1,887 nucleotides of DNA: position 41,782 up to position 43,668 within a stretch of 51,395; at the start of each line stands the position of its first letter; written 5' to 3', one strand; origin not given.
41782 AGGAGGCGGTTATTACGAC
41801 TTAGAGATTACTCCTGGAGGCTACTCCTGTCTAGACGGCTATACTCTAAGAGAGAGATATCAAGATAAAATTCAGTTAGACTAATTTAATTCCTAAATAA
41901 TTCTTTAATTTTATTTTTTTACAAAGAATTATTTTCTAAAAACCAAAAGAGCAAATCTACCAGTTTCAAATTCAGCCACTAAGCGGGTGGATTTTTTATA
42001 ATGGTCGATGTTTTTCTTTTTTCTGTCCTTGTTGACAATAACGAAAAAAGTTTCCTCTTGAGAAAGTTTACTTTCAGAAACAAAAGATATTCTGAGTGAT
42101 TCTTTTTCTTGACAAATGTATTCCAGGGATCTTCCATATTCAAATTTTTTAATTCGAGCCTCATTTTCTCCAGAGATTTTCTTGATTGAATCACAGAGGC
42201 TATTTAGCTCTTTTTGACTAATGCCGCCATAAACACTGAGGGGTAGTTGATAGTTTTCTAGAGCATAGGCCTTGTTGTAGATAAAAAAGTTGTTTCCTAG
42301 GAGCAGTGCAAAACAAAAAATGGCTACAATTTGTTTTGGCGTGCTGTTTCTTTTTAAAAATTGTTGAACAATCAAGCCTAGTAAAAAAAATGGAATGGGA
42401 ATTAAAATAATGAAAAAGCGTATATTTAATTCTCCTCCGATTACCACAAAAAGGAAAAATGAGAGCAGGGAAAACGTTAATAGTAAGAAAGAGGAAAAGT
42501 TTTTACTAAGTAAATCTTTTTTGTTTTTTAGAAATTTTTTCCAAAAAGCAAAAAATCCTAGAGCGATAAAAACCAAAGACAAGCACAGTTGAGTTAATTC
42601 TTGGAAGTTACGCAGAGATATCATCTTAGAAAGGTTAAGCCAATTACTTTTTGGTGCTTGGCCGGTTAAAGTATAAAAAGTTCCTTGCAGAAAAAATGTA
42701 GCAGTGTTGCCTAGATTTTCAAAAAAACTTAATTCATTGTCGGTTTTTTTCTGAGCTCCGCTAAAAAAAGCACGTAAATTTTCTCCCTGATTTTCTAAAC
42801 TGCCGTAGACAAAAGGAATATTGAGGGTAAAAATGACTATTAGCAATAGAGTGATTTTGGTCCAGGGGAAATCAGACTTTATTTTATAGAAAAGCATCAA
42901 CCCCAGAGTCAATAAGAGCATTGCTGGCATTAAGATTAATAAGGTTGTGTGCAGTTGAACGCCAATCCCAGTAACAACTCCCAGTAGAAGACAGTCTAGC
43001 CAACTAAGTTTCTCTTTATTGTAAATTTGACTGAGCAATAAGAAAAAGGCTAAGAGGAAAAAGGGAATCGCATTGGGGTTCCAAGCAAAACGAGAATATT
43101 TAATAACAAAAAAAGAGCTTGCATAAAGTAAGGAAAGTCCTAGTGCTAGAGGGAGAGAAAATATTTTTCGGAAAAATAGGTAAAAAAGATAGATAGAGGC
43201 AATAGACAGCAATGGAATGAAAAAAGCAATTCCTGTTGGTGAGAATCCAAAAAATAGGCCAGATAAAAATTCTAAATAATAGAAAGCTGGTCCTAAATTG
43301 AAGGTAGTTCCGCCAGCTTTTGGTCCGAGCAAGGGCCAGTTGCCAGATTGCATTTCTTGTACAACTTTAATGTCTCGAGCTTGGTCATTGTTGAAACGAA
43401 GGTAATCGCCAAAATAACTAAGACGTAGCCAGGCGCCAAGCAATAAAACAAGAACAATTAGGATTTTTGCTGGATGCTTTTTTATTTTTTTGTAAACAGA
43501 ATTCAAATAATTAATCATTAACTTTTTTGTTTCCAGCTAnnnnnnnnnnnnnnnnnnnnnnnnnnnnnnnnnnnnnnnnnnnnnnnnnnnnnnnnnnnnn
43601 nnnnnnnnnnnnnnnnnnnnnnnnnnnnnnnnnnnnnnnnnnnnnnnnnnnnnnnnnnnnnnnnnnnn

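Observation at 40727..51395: Envelope-glycosylation island: five GT-C-fold (GT39/ArnT/PMT-like) glycosyltransferase paralogs interleaved with two membrane-anchored metallophosphoesterases, including the only inverted gene block in the window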

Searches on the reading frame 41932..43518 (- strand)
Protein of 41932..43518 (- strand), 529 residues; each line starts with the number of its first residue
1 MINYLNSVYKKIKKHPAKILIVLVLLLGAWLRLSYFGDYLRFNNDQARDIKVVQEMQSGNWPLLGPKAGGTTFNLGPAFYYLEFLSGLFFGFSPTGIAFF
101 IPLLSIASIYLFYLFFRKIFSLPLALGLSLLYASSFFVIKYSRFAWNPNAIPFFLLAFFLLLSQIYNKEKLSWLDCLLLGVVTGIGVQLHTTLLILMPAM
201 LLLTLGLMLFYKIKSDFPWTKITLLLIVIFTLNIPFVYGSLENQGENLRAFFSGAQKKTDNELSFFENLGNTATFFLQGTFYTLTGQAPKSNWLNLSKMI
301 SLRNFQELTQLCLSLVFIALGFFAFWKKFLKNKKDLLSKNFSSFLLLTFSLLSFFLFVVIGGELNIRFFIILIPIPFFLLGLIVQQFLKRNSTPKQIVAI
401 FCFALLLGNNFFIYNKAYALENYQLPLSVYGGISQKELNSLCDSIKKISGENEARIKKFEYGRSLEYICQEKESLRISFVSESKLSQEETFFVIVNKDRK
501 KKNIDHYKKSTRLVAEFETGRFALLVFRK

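Call 7: search_protein_families(library=pfam, proteins=[window:41932-43518:-], max_evalue=0.1)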
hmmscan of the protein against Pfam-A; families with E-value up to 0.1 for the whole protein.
window:41932-43518:- (529 aa): 1 family
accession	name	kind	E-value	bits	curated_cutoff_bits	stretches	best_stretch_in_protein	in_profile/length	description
PF13231.12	PMT_2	-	3.9e-09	37.3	26.1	1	77-230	4-155/160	Dolichyl-phosphate-mannose-protein mannosyltransferase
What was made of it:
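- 41929..43518 (-): GTC_A: 'DQARD'-type GT-C glycosyltransferase. It has 11 TM helices and a small C-terminal alpha/beta domain. This is the type fused to an MPE domain in relatives. Pfam PMT_2 at 3.9e-9 (call 7).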

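Call 12: search_protein_families(library=ncbifam, proteins=[window:41932-43518:-], max_evalue=0.01)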
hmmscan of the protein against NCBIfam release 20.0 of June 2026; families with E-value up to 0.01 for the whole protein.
window:41932-43518:- (529 aa): 0 families

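Call 33: search_solved_structures(query=window:41932-43518:-, max_evalue=1)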
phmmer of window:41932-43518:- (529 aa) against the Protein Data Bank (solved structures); distinct sequences matched with E-value up to 1: 0.

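Call 39: search_solved_structures(query=A3, max_evalue=1, show_alignments=1)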
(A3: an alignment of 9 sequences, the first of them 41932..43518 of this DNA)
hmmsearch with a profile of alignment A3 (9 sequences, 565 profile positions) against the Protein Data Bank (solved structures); distinct sequences matched with E-value up to 1: 2.
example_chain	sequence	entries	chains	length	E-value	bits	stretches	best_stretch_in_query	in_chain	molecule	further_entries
9cap_C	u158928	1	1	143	0.35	12.7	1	320-388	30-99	Vesicle transport protein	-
6llq_A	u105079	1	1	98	0.5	12.1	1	233-297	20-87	VAL88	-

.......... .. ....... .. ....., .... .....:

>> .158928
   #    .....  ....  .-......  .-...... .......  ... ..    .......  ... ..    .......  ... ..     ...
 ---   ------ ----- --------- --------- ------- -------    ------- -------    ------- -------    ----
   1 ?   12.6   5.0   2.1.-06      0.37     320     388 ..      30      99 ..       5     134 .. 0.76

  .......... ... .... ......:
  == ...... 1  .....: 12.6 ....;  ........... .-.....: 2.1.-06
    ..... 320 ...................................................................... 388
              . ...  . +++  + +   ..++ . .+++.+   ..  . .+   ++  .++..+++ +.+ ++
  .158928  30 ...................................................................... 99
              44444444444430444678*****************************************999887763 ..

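Call 41: find_homologous_proteins(query=window:41932-43518:-, max_evalue=0.001)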
Query window:41932-43518:- (529 aa): 274 proteins with E <= 0.001 among 8000 candidates; the best 120 are listed.
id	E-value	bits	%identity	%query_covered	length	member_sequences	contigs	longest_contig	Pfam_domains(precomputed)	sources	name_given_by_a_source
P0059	0.0e+0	1148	100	100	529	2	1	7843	PF13231.13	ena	-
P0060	1.8e-205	702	62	99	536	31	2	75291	PF13231.13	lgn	-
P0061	8.5e-152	525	50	98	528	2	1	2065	PF13231.13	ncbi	-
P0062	1.7e-129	451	47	95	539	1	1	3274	-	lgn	-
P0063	5.1e-129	449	47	95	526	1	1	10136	PF13231.13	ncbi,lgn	ncbi:MAG: glycosyltransferase family 39 protein [Candidatus Moraniibacteriota bacterium]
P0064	9.1e-129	449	46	99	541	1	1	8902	PF13231.13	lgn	-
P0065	1.1e-127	445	49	95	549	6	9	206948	-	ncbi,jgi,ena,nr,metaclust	ncbi:MAG: hypothetical protein UR66_C0003G0166 [Candidatus Moranbacteria bacterium GW2011_GWE1_35_17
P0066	1.4e-127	445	47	97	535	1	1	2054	PF13231.13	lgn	-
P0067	1.2e-126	442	45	99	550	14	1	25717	PF13231.13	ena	-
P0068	2.3e-126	441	48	95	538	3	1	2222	PF13231.13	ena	-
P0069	4.8e-125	436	46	94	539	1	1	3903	PF13231.13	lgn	-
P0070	3.3e-124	434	47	95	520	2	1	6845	PF13231.13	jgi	-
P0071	3.6e-124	433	47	95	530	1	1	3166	PF13231.13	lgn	-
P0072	6.0e-124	433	45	98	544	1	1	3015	PF13231.13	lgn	-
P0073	1.5e-123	431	46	98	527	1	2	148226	PF13231.13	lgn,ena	-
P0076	2.4e-122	427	46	95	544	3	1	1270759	PF13231.13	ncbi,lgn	ncbi:MAG: glycosyltransferase family 39 protein [Candidatus Moraniibacteriota bacterium]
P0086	3.6e-117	410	44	97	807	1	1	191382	PF00149.34,PF13231.13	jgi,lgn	-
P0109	4.1e-102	361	38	98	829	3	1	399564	PF00149.34,PF13231.13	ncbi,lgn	-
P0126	2.8e-97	345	38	95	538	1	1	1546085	PF13231.13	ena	-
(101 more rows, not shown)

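Call 46: find_encoding_contigs(protein=P0086, flank=10000, max_places=1)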
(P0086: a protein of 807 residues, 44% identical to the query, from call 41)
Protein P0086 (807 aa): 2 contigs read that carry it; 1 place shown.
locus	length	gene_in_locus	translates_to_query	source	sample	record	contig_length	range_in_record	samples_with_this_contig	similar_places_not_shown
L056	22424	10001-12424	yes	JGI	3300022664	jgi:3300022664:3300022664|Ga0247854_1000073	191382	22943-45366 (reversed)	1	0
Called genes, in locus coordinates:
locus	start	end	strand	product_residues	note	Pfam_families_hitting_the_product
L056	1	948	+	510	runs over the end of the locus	PF01943:Polysacc_synt, PF13440:Polysacc_synt_3, PF03023:MurJ, PF01554:MatE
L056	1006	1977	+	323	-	PF07602:DUF1565 (weak), PF05048:NosD, PF13229:Beta_helix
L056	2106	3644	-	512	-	-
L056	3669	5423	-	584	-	PF13231:PMT_2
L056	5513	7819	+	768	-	PF02366:PMT, PF13231:PMT_2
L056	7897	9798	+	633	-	PF02366:PMT, PF13231:PMT_2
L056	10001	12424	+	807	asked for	PF13231:PMT_2, PF00149:Metallophos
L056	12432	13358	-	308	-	PF03706:LPG_synthase_TM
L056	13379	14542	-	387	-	PF13439:Glyco_transf_4, PF13579:Glyco_trans_4_4, PF20706:GT4-conflict, PF00534:Glycos_transf_1, PF13692:Glyco_trans_1_4, PF13524:Glyco_trans_1_2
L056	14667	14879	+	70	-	-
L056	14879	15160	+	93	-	-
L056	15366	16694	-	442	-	PF02558:ApbA (weak), PF03721:UDPG_MGDP_dh_N, PF03807:F420_oxidored (faint), PF00984:UDPG_MGDP_dh, PF03720:UDPG_MGDP_dh_C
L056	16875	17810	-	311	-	PF00535:Glycos_transf_2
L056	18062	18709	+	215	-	-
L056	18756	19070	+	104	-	-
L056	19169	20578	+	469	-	PF08486:SpoIID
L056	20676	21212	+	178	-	-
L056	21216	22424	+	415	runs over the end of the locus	PF04922:DIE2_ALG10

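Call 47: find_encoding_contigs(protein=P0065, flank=10000, max_places=1)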
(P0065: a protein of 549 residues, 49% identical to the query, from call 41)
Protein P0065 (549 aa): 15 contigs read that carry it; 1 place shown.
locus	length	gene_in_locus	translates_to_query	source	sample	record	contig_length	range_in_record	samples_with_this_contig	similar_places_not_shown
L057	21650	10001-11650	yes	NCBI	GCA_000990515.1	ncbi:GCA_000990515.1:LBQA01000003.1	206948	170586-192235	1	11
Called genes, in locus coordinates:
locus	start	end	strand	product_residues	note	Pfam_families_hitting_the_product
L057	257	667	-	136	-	-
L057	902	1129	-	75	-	-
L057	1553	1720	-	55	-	-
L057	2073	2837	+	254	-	PF01978:TrmB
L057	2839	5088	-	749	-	PF13673:Acetyltransf_10 (weak)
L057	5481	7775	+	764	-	PF02366:PMT, PF13231:PMT_2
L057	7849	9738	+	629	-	PF02366:PMT, PF13231:PMT_2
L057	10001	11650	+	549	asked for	-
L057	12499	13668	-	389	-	-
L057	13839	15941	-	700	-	PF01138:RNase_PH, PF03725:RNase_PH_C, PF03726:PNPase, PF01138:RNase_PH, PF00013:KH_1, PF00575:S1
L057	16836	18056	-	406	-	PF28597:T2SSF_N, PF00482:T2SSF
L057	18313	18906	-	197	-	PF00574:CLP_protease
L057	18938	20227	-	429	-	PF05697:Trigger_N, PF00254:FKBP_C, PF05698:Trigger_C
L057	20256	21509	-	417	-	PF08529:NusA_N, PF00575:S1 (weak), PF13184:KH_NusA_1st, PF26594:KH_NusA_2nd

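Call 48: find_encoding_contigs(protein=P0076, flank=10000, max_places=1)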
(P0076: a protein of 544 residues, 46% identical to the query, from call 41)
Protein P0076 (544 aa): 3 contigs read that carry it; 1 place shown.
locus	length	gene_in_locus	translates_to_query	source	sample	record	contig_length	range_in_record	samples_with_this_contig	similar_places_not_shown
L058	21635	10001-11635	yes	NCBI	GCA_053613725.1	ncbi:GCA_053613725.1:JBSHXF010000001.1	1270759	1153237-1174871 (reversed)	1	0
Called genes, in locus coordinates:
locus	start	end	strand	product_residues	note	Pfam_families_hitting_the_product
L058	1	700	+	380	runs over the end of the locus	PF00534:Glycos_transf_1, PF13692:Glyco_trans_1_4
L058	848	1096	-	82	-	-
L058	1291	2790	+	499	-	PF01139:RtcB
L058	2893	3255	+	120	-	PF05635:23S_rRNA_IVP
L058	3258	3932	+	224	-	PF02223:Thymidylate_kin (weak)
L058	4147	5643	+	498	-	PF01943:Polysacc_synt, PF13440:Polysacc_synt_3, PF01554:MatE (weak)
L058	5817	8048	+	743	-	PF02366:PMT, PF13231:PMT_2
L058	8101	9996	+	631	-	PF02366:PMT, PF13231:PMT_2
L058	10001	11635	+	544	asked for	PF13231:PMT_2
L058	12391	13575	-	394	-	-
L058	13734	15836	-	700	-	PF01138:RNase_PH, PF03725:RNase_PH_C, PF03726:PNPase, PF01138:RNase_PH, PF00013:KH_1, PF00575:S1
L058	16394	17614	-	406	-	PF28597:T2SSF_N, PF00482:T2SSF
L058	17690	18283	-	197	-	PF00574:CLP_protease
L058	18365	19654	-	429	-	PF05697:Trigger_N, PF00254:FKBP_C, PF05698:Trigger_C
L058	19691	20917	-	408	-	PF08529:NusA_N, PF00575:S1 (weak), PF13184:KH_NusA_1st, PF26594:KH_NusA_2nd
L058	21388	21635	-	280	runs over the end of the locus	PF03446:NAD_binding_2 (faint), PF03807:F420_oxidored (faint), PF02153:PDH_N, PF20463:PDH_C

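Call 59: find_encoding_contigs(protein=P0126, flank=10000, max_places=1)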
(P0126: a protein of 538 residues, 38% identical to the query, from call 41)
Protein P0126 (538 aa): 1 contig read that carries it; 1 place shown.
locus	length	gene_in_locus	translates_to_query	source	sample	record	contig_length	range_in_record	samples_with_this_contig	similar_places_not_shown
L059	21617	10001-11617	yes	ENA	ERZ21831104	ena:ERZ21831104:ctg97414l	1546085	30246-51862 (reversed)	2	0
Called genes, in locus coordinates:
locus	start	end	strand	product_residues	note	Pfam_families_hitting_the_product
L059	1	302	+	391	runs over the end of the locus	PF07690:MFS_1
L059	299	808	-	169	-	PF01725:Ham1p_like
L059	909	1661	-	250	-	PF04402:SIMPL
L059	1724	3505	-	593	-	PF13231:PMT_2 (weak)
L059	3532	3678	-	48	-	-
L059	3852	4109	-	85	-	PF00657:Lipase_GDSL, PF13472:Lipase_GDSL_2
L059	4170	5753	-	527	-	-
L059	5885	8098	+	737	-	PF02366:PMT (weak), PF13231:PMT_2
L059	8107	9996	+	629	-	PF02366:PMT, PF13231:PMT_2 (weak)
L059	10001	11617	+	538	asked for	PF13231:PMT_2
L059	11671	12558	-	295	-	-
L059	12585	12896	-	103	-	-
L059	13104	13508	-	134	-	-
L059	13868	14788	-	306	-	PF03706:LPG_synthase_TM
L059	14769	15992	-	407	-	PF13439:Glyco_transf_4, PF13477:Glyco_trans_4_2 (weak), PF13579:Glyco_trans_4_4, PF20706:GT4-conflict, PF00534:Glycos_transf_1, PF13692:Glyco_trans_1_4, PF13524:Glyco_trans_1_2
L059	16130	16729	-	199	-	PF03721:UDPG_MGDP_dh_N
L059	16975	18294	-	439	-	PF03446:NAD_binding_2 (faint), PF03721:UDPG_MGDP_dh_N, PF03807:F420_oxidored (faint), PF00984:UDPG_MGDP_dh, PF03720:UDPG_MGDP_dh_C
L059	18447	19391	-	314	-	PF00535:Glycos_transf_2, PF10111:Glyco_tranf_2_2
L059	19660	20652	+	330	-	PF14257:DUF4349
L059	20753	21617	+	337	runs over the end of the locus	PF01073:3Beta_HSD, PF01370:Epimerase, PF02719:Polysacc_synt_2, PF04321:RmlD_sub_bind, PF07993:NAD_binding_4 (weak), PF16363:GDP_Man_Dehyd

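Call 60: find_encoding_contigs(protein=P0109, flank=10000, max_places=1)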
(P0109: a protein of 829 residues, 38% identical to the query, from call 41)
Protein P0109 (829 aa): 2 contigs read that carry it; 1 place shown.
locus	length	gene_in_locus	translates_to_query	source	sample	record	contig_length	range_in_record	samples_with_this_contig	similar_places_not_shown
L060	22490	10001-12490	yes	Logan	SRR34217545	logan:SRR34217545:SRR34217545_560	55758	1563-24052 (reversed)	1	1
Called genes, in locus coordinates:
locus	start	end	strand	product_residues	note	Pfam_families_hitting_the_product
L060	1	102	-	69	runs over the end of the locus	-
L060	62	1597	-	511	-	-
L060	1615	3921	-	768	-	PF07602:DUF1565, PF22842:Pel9A-like_beta_helix, PF05048:NosD (weak), PF13229:Beta_helix, PF05048:NosD, PF09587:PGA_cap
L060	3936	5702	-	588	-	PF13231:PMT_2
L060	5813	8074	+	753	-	PF02366:PMT (weak), PF13231:PMT_2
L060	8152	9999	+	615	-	PF02366:PMT, PF13231:PMT_2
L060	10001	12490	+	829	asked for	PF13231:PMT_2, PF00149:Metallophos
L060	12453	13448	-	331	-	PF03706:LPG_synthase_TM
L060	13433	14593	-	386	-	PF13439:Glyco_transf_4 (weak), PF13579:Glyco_trans_4_4, PF20706:GT4-conflict, PF00534:Glycos_transf_1, PF13692:Glyco_trans_1_4, PF13524:Glyco_trans_1_2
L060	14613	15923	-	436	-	PF03446:NAD_binding_2 (faint), PF03721:UDPG_MGDP_dh_N, PF00984:UDPG_MGDP_dh, PF03720:UDPG_MGDP_dh_C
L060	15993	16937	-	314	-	PF00535:Glycos_transf_2, PF10111:Glyco_tranf_2_2 (weak)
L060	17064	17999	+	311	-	PF01073:3Beta_HSD, PF01370:Epimerase, PF02719:Polysacc_synt_2, PF04321:RmlD_sub_bind, PF05368:NmrA (weak), PF13460:NAD_binding_10, PF16363:GDP_Man_Dehyd, PF07993:NAD_binding_4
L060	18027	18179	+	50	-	-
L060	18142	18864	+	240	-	PF13641:Glyco_tranf_2_3, PF00535:Glycos_transf_2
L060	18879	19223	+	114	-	PF10066:DUF2304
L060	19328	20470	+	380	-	PF13439:Glyco_transf_4, PF13579:Glyco_trans_4_4, PF00534:Glycos_transf_1, PF13692:Glyco_trans_1_4, PF13524:Glyco_trans_1_2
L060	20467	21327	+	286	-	PF13489:Methyltransf_23 (weak), PF08241:Methyltransf_11, PF08242:Methyltransf_12 (weak), PF13649:Methyltransf_25 (weak), PF13847:Methyltransf_31 (weak)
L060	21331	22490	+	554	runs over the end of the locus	-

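Call 65: predict_structure(alignment_id=A5)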
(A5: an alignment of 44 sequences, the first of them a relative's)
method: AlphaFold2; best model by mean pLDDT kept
length: 529 residues; sequences in the alignment: 44
mean_pLDDT: 92.3   pTM: 0.92
mean pLDDT of the five models: 92.3, 91.6, 91.3, 91.1, 90.9
residues with pLDDT >= 90: 407; 70-90: 103; 50-70: 19; < 50: 0
segments of 3 or more residues with pLDDT < 50: none
pLDDT, mean of each block of 10 residues (from residue 1): 85 89 98 97 92 95 76 83 97 96 98 97 97 98 91 98 92 96 95 94 93 79 96 92 86 70 84 95 95 89 93 97 90 77 95 92 83 97 94 93 98 97 92 96 95 94 96 94 91 96 95 96 96
secondary structure, 60 per line:
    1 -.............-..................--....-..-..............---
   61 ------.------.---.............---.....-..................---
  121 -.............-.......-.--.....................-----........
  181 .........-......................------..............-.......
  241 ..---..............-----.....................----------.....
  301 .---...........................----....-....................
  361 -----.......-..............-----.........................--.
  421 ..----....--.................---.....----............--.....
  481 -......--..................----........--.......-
elements in order: H2-14 H16-33 H36-39 H44-57 H78-90 H94-98 H100-117 H122-134 H136-142 H147-167 H173-189 H191-212 H219-232 H234-242 H246-259 H265-285 H296-301 H305-331 H336-339 H341-360 H366-372 H374-387 H393-417 H427-430 H435-449 E453-457 H462-473 E476-480 H482-487 E490-496 H497-507 E512-519 E522-528
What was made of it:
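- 41929..43518 (-): AF2 pLDDT 92.3 and pTM 0.92 (call 65).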
